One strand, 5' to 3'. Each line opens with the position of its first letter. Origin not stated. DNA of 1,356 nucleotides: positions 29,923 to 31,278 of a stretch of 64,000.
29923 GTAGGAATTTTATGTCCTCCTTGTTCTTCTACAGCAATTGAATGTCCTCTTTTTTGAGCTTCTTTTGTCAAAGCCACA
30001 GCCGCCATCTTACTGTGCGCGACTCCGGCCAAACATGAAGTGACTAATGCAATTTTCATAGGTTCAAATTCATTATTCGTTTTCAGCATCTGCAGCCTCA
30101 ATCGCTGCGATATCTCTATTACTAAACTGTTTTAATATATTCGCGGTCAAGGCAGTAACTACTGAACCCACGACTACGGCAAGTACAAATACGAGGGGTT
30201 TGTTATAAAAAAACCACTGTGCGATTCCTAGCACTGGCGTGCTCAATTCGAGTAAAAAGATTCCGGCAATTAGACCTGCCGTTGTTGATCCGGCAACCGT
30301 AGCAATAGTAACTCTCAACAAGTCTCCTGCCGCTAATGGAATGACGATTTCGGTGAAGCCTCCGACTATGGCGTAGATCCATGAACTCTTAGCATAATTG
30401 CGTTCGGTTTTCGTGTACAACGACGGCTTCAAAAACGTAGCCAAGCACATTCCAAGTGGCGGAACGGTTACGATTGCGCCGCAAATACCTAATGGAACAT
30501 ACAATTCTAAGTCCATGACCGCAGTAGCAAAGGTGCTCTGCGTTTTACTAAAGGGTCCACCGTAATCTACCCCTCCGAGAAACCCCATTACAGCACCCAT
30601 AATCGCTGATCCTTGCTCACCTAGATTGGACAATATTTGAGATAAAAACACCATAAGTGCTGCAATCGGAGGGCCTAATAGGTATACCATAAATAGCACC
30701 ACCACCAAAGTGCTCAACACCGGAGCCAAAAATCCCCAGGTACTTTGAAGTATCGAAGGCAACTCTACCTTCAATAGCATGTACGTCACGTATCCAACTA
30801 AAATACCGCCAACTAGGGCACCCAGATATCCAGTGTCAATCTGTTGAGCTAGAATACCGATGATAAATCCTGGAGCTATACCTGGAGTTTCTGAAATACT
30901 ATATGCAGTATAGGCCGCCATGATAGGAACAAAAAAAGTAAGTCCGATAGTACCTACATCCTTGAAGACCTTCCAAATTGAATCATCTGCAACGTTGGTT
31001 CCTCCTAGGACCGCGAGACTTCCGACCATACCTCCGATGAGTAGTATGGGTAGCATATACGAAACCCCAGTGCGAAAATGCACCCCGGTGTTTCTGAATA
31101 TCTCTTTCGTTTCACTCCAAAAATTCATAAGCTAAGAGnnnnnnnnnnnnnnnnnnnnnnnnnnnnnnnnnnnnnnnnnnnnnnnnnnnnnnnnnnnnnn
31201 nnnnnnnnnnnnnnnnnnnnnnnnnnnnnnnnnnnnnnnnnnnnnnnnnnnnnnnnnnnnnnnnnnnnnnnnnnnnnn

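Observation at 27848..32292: Complete fructose-family sugar PTS (EI, HPr, IIB, IIC, IIA) in a Bacteroidota-type genome, with no FruK and no regulator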

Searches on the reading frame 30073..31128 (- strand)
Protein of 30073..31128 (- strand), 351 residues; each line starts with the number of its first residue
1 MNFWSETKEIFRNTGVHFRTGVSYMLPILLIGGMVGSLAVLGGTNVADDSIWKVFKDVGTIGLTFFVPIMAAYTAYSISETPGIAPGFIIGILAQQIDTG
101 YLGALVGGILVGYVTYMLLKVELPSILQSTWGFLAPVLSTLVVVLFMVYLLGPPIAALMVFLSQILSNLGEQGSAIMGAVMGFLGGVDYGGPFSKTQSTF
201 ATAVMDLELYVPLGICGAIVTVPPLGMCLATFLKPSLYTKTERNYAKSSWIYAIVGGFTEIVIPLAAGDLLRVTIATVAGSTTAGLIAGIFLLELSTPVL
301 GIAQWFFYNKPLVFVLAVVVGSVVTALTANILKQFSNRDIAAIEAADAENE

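Call 3: search_protein_families(library=pfam, proteins=[window:30073-31128:-])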
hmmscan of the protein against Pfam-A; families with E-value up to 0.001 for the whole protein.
window:30073-31128:- (351 aa): 1 family
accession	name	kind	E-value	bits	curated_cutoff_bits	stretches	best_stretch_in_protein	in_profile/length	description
PF02378.23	PTS_EIIC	-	1.5e-05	24.7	30.7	1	20-199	2-225/319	Phosphotransferase system, EIIC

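Call 4: search_protein_families(library=ncbifam, proteins=[window:30073-31128:-])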
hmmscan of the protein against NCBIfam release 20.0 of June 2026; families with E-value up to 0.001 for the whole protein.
window:30073-31128:- (351 aa): 5 families
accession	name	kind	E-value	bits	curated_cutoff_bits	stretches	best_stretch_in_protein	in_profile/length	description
NF007787.0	PRK10478.1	equivalog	1.1e-60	205.4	426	1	9-347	6-349/359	PTS fructose transporter subunit EIIC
TIGR01427.1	PTS_IIC_fructo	subfamily_domain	1.3e-56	192.5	157.55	1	17-333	18-346/346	fructose-specific PTS transporter subunit EIIC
NF007293.0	PRK09765.1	equivalog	6.9e-49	166.9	763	1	19-328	292-610/639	PTS 2-O-a-mannosyl-D-glycerate transporter subunit IIABC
NF007984.0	PRK10712.1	equivalog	7.1e-46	156.8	793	1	16-338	228-557/563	PTS fructose transporter subunit IIBC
NF008493.0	PRK11404.1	equivalog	5.1e-37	127.6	806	1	17-334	131-465/483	PTS fructose-like transporter subunit IIBC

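Call 8: find_related_loci(query=window:30073-31128:-, collection=genome_contigs, flank=10000)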
Query window:30073-31128:- (351 aa) in genome_contigs; peptide patterns used: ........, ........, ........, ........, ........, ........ (x = any residue, [..] = any of these).
100 stretches matched a pattern; 28 encode a relative of the query (tblastn E <= 1e-3); 28 distinct loci.
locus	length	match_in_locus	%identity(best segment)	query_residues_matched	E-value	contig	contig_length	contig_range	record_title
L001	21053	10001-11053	99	1-351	0e+0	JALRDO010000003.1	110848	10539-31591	MAG: Flavobacteriaceae bacterium isolate JM.27 NODE_3_length_110848_cov_6.219841, whole genome shotgun sequence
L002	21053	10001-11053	99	1-351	0e+0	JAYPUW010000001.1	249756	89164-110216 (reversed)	MAG: Flavobacteriaceae bacterium isolate 139589_S190_concoct_bins.tsv.160 NODE_22_length_249756_cov_12.660402, whole gen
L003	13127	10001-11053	97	1-351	0e+0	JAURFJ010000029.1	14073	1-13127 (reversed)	MAG: Flavobacteriaceae bacterium isolate SFB_3D_100_90 NODE_29_length_14073_cov_7.332524, whole genome shotgun sequence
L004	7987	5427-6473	85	1-349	0e+0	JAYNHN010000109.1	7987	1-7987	MAG: Flavobacteriaceae bacterium isolate 139545_S147_metabat_bins_2.tsv.102 NODE_7470_length_7987_cov_4.309506, whole ge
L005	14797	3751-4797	84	1-349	0e+0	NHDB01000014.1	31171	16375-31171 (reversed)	MAG: Flavobacteriaceae bacterium TMED48 3840, whole genome shotgun sequence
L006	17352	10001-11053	82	1-351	0e+0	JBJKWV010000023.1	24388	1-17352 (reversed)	MAG: Flavobacteriaceae bacterium isolate LRMED-100 Flavobacteriaceae-LRMED-100-C7326, whole genome shotgun sequence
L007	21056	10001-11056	82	1-351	0e+0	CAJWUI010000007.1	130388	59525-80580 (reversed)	MAG TPA_asm: uncultured Bacteroidetes bacterium isolate ERR599163_bin.87_MetaBAT_v2.12.1_MAG genome assembly, contig: NO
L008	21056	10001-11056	82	1-351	0e+0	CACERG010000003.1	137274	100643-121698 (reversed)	uncultured Bacteroidetes bacterium isolate AG-404-F06 genome assembly, contig: AG-404-F06_NODE_3, whole genome shotgun s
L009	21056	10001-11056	82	1-351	0e+0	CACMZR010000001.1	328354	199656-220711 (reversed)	MAG: uncultured Bacteroidetes bacterium isolate AG-920-B11 genome assembly, contig: AG-920-B11_NODE_1, whole genome shot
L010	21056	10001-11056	80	1-351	0e+0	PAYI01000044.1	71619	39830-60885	MAG: Flavobacteriaceae bacterium isolate SAT107 190438, whole genome shotgun sequence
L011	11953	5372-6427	81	1-351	0e+0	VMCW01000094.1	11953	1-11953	MAG: Flavobacteriaceae bacterium isolate 13_1 c_000000001603, whole genome shotgun sequence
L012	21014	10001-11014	84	1-338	0e+0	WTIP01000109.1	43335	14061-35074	MAG: Flavobacteriales bacterium isolate PL36324bin_14 NODE_163_length_43335_cov_13.317953, whole genome shotgun sequence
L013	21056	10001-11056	80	1-351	0e+0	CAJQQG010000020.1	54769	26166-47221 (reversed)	MAG: uncultured Flavobacteriaceae bacterium isolate 3_20180417_Bin_METABAT_48_1 genome assembly, contig: c_000001507537,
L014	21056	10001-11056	80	1-351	0e+0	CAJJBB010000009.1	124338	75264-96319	MAG: Flavobacteria bacterium MS024-2A isolate FRAM18_bin161 genome assembly, contig: FRAM18_bin161-9, whole genome shotg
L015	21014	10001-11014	83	1-338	0e+0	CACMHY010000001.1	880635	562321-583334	MAG: uncultured Bacteroidetes bacterium isolate AG-891-I06 genome assembly, contig: AG-891-I06_NODE_1, whole genome shot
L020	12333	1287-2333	79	1-349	0e+0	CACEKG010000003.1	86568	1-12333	uncultured Bacteroidetes bacterium isolate AG-390-P11 genome assembly, contig: AG-390-P11_NODE_3, whole genome shotgun s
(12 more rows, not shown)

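Call 15: search_protein_families(library=ncbifam, proteins=[L001:6262-7650:+, L001:7672-8826:+, L007:5287-6177:-, L006:13419-15104:+, L007:15085-16512:+, L006:1637-2770:+, L006:2784-4247:+, L006:4307-5320:+, L013:4829-6226:+])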
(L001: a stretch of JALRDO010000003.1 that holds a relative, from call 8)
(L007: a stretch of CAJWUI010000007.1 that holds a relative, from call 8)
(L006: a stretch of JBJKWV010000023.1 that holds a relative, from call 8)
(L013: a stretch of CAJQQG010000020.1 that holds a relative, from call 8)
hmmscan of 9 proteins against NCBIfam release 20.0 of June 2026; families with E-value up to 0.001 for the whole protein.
L001:6262-7650:+ (462 aa): 6 families
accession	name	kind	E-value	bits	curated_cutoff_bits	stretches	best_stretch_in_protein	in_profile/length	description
NF009709.0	PRK13238.1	subfamily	2.3e-204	679.4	285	1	6-460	8-460/463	tryptophanase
NF053783.1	TphnTnaApg1401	equivalog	4e-184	612.9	750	1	1-459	1-455/457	tryptophanase TnaA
TIGR02618.1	tyr_phenol_ly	equivalog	3.1e-176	586.7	720.7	1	6-459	1-450/450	tyrosine phenol-lyase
TIGR02617.1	tnaA_trp_ase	equivalog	6.5e-162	539.8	825.8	1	6-458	4-464/467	tryptophanase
NF041359.1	GntG_guanitoxin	subfamily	3.2e-06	26.5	230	1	65-220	27-177/343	GntG family PLP-dependent aldolase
NF006810.0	PRK09331.1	subfamily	0.00027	19.8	301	0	84-218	73-198/397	Sep-tRNA:Cys-tRNA synthetase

L001:7672-8826:+ (384 aa): 18 families
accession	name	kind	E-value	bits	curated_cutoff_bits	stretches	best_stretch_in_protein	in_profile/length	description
NF010378.0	PRK13805.1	equivalog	4.5e-57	193.5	951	1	7-312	460-766/872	bifunctional acetaldehyde-CoA/alcohol dehydrogenase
TIGR02638.1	lactal_redase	equivalog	4e-56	190.5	523.15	1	4-320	2-310/379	lactaldehyde reductase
NF041833.1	Fe_ADH_ErcA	equivalog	5.9e-56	190.2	550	1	5-325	4-317/382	alcohol dehydrogenase-like regulatory protein ErcA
NF053866.1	CholDhdGbsBBac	equivalog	6.5e-55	186.3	550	1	4-319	10-318/392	choline dehydrogenase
NF050025.1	SulfAcetaldRedSarD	equivalog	7.9e-53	179.7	700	1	10-318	9-307/385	sulfoacetaldehyde reductase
NF007911.0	PRK10624.1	equivalog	5.2e-52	177.1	537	1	4-320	3-309/382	lactaldehyde reductase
NF058672.1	4HyButDHCUPNE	equivalog_domain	1.4e-48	166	500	1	10-353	8-343/378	4-hydroxybutyrate dehydrogenase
TIGR03405.1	Phn_Fe-ADH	equivalog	1.2e-47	162.4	423.7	1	6-355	1-336/355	iron-containing alcohol dehydrogenase PsrA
NF007363.0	PRK09860.1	equivalog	4.3e-44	151.2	581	1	1-318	1-308/383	L-threonine dehydrogenase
NF011998.0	PRK15454.1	equivalog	1.6e-38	132.5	556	1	6-317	24-325/395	ethanolamine utilization ethanol dehydrogenase EutG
NF011717.0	PRK15138.1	equivalog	9.1e-30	104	645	1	1-314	1-308/387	alcohol dehydrogenase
TIGR04266.1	NDMA_methanol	equivalog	5.5e-18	65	625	1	31-319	39-320/420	NDMA-dependent methanol dehydrogenase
NF041822.1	daptide_DH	equivalog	9.2e-15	54.4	300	1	87-249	53-218/363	daptide-type RiPP biosynthesis dehydogenase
NF006941.0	PRK09423.1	subfamily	4e-12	45.6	336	1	6-113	5-109/367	glycerol dehydrogenase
NF002022.0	PRK00843.1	equivalog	5.5e-08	32.2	413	1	8-108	10-107/350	NAD(P)-dependent glycerol-1-phosphate dehydrogenase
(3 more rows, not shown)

L007:5287-6177:- (296 aa): 1 family
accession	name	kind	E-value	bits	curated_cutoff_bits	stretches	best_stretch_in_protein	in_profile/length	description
TIGR04379.1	myo_inos_iolE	equivalog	6.3e-11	42.3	290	1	143-234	124-213/290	myo-inosose-2 dehydratase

L006:13419-15104:+ (561 aa): 9 families
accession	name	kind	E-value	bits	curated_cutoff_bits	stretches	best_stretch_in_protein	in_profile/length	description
NF058674.1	CholsOxChoxAB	equivalog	3e-18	65.6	850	2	466-551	448-531/535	cholesterol oxidase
NF002550.0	PRK02106.1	subfamily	2.8e-12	46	605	1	232-309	196-270/563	choline dehydrogenase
TIGR02462.1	pyranose_ox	equivalog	8.6e-12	44.7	544.9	1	420-556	411-547/548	pyranose oxidase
TIGR04542.1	GMC_mycofac_2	equivalog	1.2e-09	37.7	400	0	90-310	56-236/425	mycofactocin system GMC family oxidoreductase MftG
TIGR03970.1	mycofact_MftG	equivalog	3.1e-09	36.3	387.45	0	239-309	197-263/487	mycofactocin dehydrogenase MftG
TIGR01810.1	betA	equivalog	3.9e-07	29.1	732.1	1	232-309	189-263/532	choline dehydrogenase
NF053717.1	VnlPnlRedVprA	equivalog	3.8e-06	26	600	1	4-39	6-41/481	vinyl phenol reductase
TIGR02032.1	GG-red-SF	subfamily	1.9e-05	24.5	158.8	1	5-40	1-36/297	geranylgeranyl reductase family protein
NF007450.0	PRK10015.1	subfamily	0.0007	18.4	466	1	4-37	5-38/429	FAD-dependent oxidoreductase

L007:15085-16512:+ (475 aa): 35 families (the best 25 are shown)
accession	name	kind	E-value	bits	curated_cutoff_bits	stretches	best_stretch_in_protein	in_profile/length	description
NF051886.1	XaaProDiPepCaul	equivalog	2.8e-22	79.3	500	2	351-463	287-395/398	Xaa-Pro dipeptidase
NF006689.0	PRK09237.1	equivalog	5.1e-12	45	371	1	26-117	5-95/383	amidohydrolase/deacetylase family metallohydrolase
TIGR01178.1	ade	equivalog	1.8e-11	43.2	472.5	2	26-109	2-79/552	adenine deaminase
NF006839.0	PRK09357.1-4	equivalog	4.6e-11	42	576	1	27-90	3-63/422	dihydroorotase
NF009060.0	PRK12394.1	equivalog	1.1e-10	40.9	442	1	25-116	4-93/381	metallo-dependent hydrolase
TIGR01224.1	hutI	equivalog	9.2e-10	37.9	298.15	1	43-96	3-56/377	imidazolonepropionase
NF011990.0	PRK15446.2-6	subfamily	1.2e-09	37.4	233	1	399-447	320-369/390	alpha-D-ribose 1-methylphosphonate 5-triphosphate diphosphatase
TIGR02967.1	guan_deamin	equivalog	1.6e-09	37.2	375.4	1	43-99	6-63/401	guanine deaminase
TIGR00221.1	nagA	equivalog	2.7e-09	36.5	225.65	1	24-99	3-75/380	N-acetylglucosamine-6-phosphate deacetylase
NF006688.0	PRK09236.1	equivalog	6.8e-09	35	535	1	25-89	3-63/444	dihydroorotase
NF004701.0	PRK06038.1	equivalog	6.2e-08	31.8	609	1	26-91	6-68/432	N-ethylammeline chlorohydrolase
TIGR01975.1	isoAsp_dipep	equivalog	6.3e-08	32.2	331.25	0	27-89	3-65/389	beta-aspartyl-peptidase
NF006056.0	PRK08204.1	subfamily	7.9e-08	31.5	391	0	35-116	16-93/449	hypothetical protein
NF002668.0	PRK02382.1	equivalog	1.3e-07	30.7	452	1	44-90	14-58/436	dihydroorotase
NF006679.0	PRK09228.1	subfamily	2.8e-07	29.6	351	0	43-95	31-84/433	guanine deaminase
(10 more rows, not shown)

L006:1637-2770:+ (377 aa): 1 family
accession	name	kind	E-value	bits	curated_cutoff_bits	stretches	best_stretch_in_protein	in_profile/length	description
TIGR02442.1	Cob-chelat-sub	hypoth_equivalog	0.00051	18.6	779.45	0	92-286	381-582/641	putative cobaltochelatase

L006:2784-4247:+ (487 aa): 3 families
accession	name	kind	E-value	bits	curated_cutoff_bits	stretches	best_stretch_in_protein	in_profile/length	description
TIGR02031.1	BchD-ChlD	equivalog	5.1e-09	35.4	499.55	1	65-300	19-220/608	magnesium chelatase ATPase subunit D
TIGR00764.1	lon_rel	equivalog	1.7e-05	23.6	516.6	1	141-210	180-250/608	ATP-dependent protease LonB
TIGR02915.1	PEP_resp_reg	equivalog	0.00016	20.6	502.6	0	170-226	226-282/445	PEP-CTERM-box response regulator transcription factor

L006:4307-5320:+ (337 aa): 29 families (the best 25 are shown)
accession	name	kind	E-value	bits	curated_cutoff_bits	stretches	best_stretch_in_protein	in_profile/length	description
TIGR01292.1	TRX_reduct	equivalog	1.4e-42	145.5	343.45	1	5-316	2-299/300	thioredoxin-disulfide reductase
TIGR04018.1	Bthiol_YpdA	hypoth_equivalog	6.7e-20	71.1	339.9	1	84-290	91-289/316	YpdA family putative bacillithiol disulfide reductase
TIGR03143.1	AhpF_homolog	hypoth_equivalog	2.4e-19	69.3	687.65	1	5-313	6-304/555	putative alkyl hydroperoxide reductase F subunit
TIGR03140.1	AhpF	equivalog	1.4e-17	63.5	502.9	1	3-311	212-507/515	alkyl hydroperoxide reductase subunit F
NF007614.0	PRK10262.1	equivalog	2.8e-17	62.8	644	1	5-290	8-289/321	thioredoxin-disulfide reductase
TIGR01350.1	lipoamide_DH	equivalog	1.5e-14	53.6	408.8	1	150-313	169-329/461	dihydrolipoyl dehydrogenase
NF004943.0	PRK06292.2-1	equivalog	2.5e-10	39.7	432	1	97-320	118-332/456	dihydrolipoyl dehydrogenase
NF009409.0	PRK12770.1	subfamily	3.7e-10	39.4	343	1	5-296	20-332/360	putative glutamate synthase subunit beta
NF004776.0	PRK06116.1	equivalog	5.3e-10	38.9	480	1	151-311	167-323/450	glutathione-disulfide reductase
NF003585.0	PRK05249.1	equivalog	1.8e-09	36.8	465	1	152-294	177-317/464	Si-specific NAD(P)(+) transhydrogenase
NF004945.0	PRK06292.2-3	equivalog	1.2e-08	34.4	494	1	151-298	171-310/457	dihydrolipoyl dehydrogenase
TIGR01438.1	TGR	subfamily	7.6e-08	31.6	475.85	1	153-290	183-321/485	thioredoxin and glutathione reductase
NF004991.0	PRK06370.1-3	subfamily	8e-08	31.3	620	1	113-290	169-342/509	FAD-containing oxidoreductase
TIGR01316.1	gltA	equivalog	1e-07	31.1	471.75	1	5-289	135-424/449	NADPH-dependent glutamate synthase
NF041853.1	hythiocyan_redase_MerA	equivalog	1.8e-07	30.4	650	1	151-290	160-295/440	hypothiocyanous acid reductase MerA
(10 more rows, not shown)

L013:4829-6226:+ (465 aa): 0 families

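Call 19: find_homologous_proteins(query=window:30073-31128:-, max_evalue=1e-20)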
Query window:30073-31128:- (351 aa): 110 proteins with E <= 1e-20 among 8000 candidates.
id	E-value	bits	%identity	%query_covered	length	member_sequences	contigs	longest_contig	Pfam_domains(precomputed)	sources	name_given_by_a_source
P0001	8.9e-216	734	98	100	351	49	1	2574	-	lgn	-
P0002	1.7e-213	727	97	100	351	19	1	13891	-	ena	-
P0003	9.7e-193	658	98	91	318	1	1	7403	-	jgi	jgi:fructose-specific phosphotransferase system IIC component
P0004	1.0e-188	645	84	96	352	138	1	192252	PF02378.24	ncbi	-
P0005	1.4e-187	641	96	89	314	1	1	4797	-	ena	-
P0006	2.9e-185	634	82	100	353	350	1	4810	PF02378.24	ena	-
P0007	3.4e-185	633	83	100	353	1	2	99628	PF02378.24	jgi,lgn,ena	-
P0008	8.1e-185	632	83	96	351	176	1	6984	PF02378.24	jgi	-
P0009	1.7e-183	628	82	100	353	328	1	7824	PF02378.24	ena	-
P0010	8.6e-183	626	81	100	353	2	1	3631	PF02378.24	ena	-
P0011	1.8e-182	625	81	100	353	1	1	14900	PF02378.24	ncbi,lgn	ncbi:MAG: PTS fructose transporter subunit IIC [Flavobacteriaceae bacterium]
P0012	4.3e-182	623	81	100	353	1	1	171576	PF02378.24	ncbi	ncbi:MAG: PTS fructose transporter subunit IIC [Flavobacteriaceae bacterium]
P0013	6.1e-182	623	80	100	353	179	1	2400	PF02378.24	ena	-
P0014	1.1e-180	619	80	97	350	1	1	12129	-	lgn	-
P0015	2.0e-180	618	80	97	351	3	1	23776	PF02378.24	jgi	jgi:PTS system fructose-specific IIC component/fructose-specific PTS system IIC-like component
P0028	1.9e-149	516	64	100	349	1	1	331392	PF02378.24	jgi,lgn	-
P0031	3.9e-146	505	66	100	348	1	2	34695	PF02378.24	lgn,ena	-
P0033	9.6e-145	500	64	99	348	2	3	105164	PF02378.24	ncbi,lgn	-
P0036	5.8e-144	498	65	99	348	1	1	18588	PF02378.24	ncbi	-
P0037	6.1e-144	498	65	99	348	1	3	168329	PF02378.24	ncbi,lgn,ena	-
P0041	3.6e-137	476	63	100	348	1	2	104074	PF02378.24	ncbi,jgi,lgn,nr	ncbi:MAG: hypothetical protein EHM93_03075 [Bacteroidales bacterium]|nr:MAG: hypothetical protein EH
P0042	2.4e-133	463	68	89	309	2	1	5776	PF02378.24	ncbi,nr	ncbi:MAG: PTS fructose transporter subunit IIC, partial [Candidatus Marinimicrobia bacterium]|nr:PTS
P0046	1.4e-125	437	59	100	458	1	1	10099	PF02378.24,PF02302.23,PF25554.2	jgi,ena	-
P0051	1.3e-119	418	58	95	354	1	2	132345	PF02378.24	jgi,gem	-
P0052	1.7e-118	414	56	98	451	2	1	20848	PF02302.23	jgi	jgi:fructose-specific phosphotransferase system IIC component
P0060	9.1e-74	267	41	97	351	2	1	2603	-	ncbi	-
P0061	6.4e-69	251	39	95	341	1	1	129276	-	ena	-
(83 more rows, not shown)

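Call 21: find_encoding_contigs(protein=P0041, flank=10000, max_places=3)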
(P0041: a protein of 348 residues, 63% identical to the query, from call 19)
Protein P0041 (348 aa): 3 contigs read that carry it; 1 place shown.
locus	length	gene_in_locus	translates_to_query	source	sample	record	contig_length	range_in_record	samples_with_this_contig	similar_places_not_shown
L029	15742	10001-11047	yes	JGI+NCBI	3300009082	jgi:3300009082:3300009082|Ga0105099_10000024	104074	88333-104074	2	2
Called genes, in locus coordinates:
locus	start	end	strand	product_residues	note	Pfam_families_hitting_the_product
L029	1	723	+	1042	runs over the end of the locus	PF00930:DPPIV_N (faint), PF25174:Beta-prop_THOC3 (faint), PF26549:Tricorn_N, PF26550:Tricorn_2nd, PF07676:PD40 (weak), PF14684:Tricorn_C1, PF14685:PDZ_Tricorn, PF03572:Peptidase_S41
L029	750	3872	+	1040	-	PF25852:DUF6242_C (faint), PF14870:PSII_BNR (faint), PF02012:BNR (faint), PF15902:Sortilin-Vps10 (weak)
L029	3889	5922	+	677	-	PF00456:Transketolase_N, PF02779:Transket_pyr, PF22613:Transketolase_C_1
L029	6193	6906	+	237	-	PF00834:Ribul_P_3_epim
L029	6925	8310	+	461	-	PF01212:Beta_elim_lyase, PF00155:Aminotran_1_2 (weak), PF05889:SepSecS (weak)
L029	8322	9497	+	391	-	PF00465:Fe-ADH, PF13685:Fe-ADH_2 (weak), PF25137:ADH_Fe_C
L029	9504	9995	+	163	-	PF00359:PTS_EIIA_2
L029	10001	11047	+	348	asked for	PF02378:PTS_EIIC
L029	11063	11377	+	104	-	PF02302:PTS_IIB, PF25554:PTS_EIIB_BC_N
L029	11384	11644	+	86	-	PF00381:PTS-HPr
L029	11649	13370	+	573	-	PF05524:PEP-utilisers_N, PF00391:PEP-utilizers, PF02896:PEP-utilizers_C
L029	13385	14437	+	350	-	PF04389:Peptidase_M28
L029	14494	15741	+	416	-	?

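Call 22: find_encoding_contigs(protein=P0028, flank=10000, max_places=3)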
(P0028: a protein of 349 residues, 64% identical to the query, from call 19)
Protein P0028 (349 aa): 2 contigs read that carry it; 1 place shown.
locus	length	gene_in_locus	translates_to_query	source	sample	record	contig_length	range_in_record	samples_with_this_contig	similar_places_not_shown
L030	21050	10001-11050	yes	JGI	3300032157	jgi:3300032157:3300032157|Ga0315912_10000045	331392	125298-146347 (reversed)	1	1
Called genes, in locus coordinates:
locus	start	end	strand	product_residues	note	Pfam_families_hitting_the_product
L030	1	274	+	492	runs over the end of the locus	PF18962:Por_Secre_tail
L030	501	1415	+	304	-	PF00483:NTP_transferase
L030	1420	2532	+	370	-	PF01636:APH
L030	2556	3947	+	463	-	PF01408:GFO_IDH_MocA, PF21252:Glyco_hydro_109_C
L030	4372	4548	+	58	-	-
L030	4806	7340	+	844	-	PF13802:Gal_mutarotas_2, PF01055:Glyco_hydro_31_2nd, PF21365:Glyco_hydro_31_3rd, PF17137:DUF5110, PF18962:Por_Secre_tail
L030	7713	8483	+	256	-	PF18962:Por_Secre_tail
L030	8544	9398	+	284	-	PF00578:AhpC-TSA (weak), PF08534:Redoxin (weak), PF13905:Thioredoxin_8 (faint), PF18962:Por_Secre_tail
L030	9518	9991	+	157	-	PF00359:PTS_EIIA_2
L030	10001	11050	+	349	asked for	PF02378:PTS_EIIC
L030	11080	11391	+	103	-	PF02302:PTS_IIB, PF25554:PTS_EIIB_BC_N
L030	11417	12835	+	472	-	PF01212:Beta_elim_lyase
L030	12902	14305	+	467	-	PF00171:Aldedh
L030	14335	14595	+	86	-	PF00381:PTS-HPr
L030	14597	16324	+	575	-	PF05524:PEP-utilisers_N, PF00391:PEP-utilizers, PF02896:PEP-utilizers_C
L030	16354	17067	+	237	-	PF00834:Ribul_P_3_epim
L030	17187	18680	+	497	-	-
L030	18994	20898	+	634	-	PF00933:Glyco_hydro_3, PF01915:Glyco_hydro_3_C, PF14310:Fn3-like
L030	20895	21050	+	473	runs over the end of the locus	PF01120:Alpha_L_fucos, PF16757:Fucosidase_C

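Call 24: find_encoding_contigs(protein=P0046, flank=10000, max_places=2)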
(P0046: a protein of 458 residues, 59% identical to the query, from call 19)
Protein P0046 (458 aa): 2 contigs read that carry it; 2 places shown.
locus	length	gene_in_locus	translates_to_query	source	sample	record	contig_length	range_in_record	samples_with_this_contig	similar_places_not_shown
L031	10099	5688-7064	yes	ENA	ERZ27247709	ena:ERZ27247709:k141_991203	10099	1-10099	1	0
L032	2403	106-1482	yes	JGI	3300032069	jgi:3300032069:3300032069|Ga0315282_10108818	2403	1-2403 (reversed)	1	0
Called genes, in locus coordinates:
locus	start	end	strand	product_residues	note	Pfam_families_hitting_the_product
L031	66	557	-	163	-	PF13489:Methyltransf_23, PF08241:Methyltransf_11, PF08242:Methyltransf_12, PF13649:Methyltransf_25 (weak), PF13847:Methyltransf_31 (weak)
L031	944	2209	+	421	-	PF00465:Fe-ADH, PF13685:Fe-ADH_2, PF25137:ADH_Fe_C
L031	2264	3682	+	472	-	PF01212:Beta_elim_lyase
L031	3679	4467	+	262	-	PF08348:PAS_6, PF13309:HTH_22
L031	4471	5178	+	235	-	PF00834:Ribul_P_3_epim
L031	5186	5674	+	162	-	PF00359:PTS_EIIA_2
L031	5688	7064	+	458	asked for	PF02378:PTS_EIIC (weak), PF25554:PTS_EIIB_BC_N (weak), PF02302:PTS_IIB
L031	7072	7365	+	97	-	PF00381:PTS-HPr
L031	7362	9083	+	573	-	PF05524:PEP-utilisers_N, PF00391:PEP-utilizers, PF02896:PEP-utilizers_C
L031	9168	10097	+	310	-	?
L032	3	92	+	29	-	?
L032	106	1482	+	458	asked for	PF02378:PTS_EIIC (weak), PF25554:PTS_EIIB_BC_N (weak), PF02302:PTS_IIB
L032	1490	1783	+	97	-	PF00381:PTS-HPr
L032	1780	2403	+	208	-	?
